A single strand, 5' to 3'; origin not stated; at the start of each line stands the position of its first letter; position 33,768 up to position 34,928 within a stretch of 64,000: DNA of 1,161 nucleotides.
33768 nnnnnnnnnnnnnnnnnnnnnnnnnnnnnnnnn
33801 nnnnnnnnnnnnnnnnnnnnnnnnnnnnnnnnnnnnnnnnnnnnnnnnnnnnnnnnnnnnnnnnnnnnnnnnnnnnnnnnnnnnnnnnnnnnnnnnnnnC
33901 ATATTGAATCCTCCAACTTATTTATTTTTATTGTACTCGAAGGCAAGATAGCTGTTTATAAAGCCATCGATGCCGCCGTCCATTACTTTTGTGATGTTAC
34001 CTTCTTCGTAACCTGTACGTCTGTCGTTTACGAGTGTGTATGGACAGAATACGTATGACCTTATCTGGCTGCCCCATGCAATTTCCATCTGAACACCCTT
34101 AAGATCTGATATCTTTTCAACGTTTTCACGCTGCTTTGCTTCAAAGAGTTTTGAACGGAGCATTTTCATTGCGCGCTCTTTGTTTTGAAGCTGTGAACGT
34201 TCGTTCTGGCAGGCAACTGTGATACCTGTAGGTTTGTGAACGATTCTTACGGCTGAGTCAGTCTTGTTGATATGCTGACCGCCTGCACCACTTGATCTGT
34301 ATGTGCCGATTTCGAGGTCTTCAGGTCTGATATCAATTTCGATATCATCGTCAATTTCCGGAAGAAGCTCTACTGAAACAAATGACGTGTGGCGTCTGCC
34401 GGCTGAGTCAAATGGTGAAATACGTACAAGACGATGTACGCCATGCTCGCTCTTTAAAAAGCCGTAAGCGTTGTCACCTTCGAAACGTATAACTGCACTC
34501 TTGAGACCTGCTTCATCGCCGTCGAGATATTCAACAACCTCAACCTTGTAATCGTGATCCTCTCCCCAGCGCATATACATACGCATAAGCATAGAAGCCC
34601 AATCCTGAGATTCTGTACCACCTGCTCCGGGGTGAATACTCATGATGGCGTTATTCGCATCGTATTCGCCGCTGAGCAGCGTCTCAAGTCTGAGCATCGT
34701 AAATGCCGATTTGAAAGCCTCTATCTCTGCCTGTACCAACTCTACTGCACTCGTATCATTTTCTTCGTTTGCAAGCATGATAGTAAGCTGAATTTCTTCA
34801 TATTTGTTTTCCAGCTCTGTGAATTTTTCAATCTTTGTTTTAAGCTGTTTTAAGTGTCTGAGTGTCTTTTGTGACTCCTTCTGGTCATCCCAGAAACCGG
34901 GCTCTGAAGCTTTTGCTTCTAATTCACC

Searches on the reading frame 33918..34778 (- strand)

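Call 56: search_protein_families(library=pfam, proteins=[window:33918-34778:-], max_evalue=0.001)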
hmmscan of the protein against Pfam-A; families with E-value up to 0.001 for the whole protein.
window:33918-34778:- (286 aa): 2 families
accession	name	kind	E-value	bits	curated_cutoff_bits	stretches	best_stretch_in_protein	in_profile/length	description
PF03462.23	PCRF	-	3e-48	164.7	24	1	6-136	60-194/194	PCRF domain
PF00472.26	RF-1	-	4.8e-41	139.8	35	1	144-254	1-116/116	RF-1 domain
